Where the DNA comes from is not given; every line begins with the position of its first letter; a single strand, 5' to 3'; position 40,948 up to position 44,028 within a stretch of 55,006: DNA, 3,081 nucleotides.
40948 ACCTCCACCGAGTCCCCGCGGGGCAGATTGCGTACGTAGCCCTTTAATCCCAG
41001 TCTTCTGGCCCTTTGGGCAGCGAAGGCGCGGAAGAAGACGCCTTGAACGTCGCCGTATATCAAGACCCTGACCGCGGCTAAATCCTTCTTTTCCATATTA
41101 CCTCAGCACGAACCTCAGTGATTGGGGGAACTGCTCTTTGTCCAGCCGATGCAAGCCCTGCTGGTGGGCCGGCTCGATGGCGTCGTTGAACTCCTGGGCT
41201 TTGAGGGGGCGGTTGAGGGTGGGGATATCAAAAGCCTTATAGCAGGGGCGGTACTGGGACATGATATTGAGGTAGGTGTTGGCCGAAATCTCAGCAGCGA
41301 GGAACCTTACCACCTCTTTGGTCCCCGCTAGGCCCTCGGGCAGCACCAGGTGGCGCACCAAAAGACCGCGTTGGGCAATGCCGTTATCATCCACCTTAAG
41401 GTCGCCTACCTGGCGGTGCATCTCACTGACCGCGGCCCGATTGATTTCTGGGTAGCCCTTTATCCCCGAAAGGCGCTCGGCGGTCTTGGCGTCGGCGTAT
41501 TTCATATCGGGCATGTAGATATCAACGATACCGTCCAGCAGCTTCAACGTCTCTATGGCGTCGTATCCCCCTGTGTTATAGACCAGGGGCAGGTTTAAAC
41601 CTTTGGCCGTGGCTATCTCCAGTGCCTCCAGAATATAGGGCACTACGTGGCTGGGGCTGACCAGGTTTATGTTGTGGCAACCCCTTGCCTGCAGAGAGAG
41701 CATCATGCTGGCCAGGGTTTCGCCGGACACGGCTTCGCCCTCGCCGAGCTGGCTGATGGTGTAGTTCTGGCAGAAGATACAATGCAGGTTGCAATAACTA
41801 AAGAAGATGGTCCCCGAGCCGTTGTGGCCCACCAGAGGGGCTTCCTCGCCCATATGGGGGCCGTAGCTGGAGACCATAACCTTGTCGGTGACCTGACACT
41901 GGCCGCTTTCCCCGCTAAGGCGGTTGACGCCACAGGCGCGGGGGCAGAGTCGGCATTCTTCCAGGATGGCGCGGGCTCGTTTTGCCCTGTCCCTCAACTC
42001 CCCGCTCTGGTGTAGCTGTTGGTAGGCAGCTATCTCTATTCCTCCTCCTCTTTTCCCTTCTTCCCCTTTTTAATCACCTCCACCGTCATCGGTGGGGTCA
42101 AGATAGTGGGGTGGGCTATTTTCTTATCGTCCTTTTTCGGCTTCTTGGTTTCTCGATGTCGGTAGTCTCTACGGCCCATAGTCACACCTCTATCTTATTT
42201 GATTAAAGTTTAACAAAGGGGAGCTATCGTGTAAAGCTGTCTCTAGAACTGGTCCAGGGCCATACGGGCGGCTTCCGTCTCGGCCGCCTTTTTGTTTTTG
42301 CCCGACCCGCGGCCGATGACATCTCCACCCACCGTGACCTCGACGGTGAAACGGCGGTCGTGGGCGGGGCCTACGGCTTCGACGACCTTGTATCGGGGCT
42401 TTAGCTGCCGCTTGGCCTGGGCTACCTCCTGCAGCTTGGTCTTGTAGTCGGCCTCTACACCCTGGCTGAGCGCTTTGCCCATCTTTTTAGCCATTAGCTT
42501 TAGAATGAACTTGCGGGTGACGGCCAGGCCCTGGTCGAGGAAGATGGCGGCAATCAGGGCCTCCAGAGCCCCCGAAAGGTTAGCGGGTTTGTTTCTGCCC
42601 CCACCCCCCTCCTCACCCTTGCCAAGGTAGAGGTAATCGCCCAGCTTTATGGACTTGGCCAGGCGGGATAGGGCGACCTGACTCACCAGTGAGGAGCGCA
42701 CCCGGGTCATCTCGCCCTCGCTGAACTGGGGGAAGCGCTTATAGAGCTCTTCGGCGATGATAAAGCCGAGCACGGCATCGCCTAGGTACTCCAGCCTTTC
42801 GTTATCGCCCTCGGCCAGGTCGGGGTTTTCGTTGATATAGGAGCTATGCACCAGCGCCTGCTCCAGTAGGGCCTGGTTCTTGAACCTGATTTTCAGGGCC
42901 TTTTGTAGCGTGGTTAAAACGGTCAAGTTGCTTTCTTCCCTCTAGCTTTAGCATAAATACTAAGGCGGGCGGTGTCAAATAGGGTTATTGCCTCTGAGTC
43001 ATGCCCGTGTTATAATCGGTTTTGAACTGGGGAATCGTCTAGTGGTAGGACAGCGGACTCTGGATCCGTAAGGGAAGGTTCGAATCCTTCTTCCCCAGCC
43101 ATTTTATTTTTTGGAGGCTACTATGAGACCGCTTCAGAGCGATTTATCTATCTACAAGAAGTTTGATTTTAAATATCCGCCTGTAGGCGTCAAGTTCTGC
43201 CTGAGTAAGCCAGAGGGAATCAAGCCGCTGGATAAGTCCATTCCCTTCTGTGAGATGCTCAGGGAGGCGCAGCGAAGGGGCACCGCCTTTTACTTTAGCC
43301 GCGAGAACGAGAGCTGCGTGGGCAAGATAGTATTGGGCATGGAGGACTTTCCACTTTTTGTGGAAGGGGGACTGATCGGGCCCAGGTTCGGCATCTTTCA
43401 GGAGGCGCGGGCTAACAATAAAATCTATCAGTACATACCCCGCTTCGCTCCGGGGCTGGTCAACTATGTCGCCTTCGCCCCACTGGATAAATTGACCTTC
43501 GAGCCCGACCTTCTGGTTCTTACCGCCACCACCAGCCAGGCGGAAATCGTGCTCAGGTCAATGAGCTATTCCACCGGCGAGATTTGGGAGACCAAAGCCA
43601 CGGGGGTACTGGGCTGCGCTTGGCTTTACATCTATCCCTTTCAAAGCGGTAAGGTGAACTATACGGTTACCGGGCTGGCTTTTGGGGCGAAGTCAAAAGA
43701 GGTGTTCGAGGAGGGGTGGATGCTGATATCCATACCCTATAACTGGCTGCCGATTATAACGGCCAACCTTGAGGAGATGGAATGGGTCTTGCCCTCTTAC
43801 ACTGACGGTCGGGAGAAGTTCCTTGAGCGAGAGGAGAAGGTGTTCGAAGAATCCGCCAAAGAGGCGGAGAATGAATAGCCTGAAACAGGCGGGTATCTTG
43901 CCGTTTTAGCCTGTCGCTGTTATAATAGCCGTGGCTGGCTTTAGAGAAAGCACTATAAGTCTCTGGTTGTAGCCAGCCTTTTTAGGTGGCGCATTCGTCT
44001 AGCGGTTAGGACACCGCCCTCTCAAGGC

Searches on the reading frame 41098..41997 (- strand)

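Call 39: search_protein_families(library=pfam, proteins=[window:41098-41997:-], max_evalue=0.00001)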
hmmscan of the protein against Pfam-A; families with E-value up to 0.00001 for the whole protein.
window:41098-41997:- (299 aa): 1 family
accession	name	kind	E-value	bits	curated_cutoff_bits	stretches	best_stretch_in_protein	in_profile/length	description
PF04055.27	Radical_SAM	-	2.7e-07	31.3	29.5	1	64-184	2-127/166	Radical SAM superfamily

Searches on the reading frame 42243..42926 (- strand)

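Call 68: search_protein_families(library=pfam, proteins=[window:42243-42926:-], max_evalue=0.001)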
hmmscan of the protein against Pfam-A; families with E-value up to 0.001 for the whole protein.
window:42243-42926:- (227 aa): 4 families
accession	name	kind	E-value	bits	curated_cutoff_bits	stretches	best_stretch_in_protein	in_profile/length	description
PF14622.11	Ribonucleas_3_3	-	9.3e-37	126.5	35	1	17-147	1-126/128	Ribonuclease-III-like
PF00636.31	Ribonuclease_3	-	1e-23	84.5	27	1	43-133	1-102/102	Ribonuclease III domain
PF00035.32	dsrm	-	4.5e-19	69.2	23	1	161-225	1-64/66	Double-stranded RNA binding motif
PF22935.1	RM44_endonuclase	-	2.1e-05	25.1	27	1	11-97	13-114/139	Large ribosomal subunit protein mL44, endonuclease domain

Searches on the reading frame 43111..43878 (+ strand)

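Call 8: search_protein_families(library=ncbifam, proteins=[window:43111-43878:+], max_evalue=0.001)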
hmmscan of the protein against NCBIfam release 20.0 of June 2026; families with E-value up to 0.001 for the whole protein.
window:43111-43878:+ (255 aa): 0 families

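Call 68: search_protein_families(library=pfam, proteins=[window:43111-43878:+], max_evalue=0.001)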
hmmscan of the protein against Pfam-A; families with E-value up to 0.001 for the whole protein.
window:43111-43878:+ (255 aa): 1 family
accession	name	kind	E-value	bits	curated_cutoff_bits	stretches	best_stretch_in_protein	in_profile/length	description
PF02596.20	DUF169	-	3.3e-32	112.5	27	1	14-216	2-206/209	Uncharacterised ArCR, COG2043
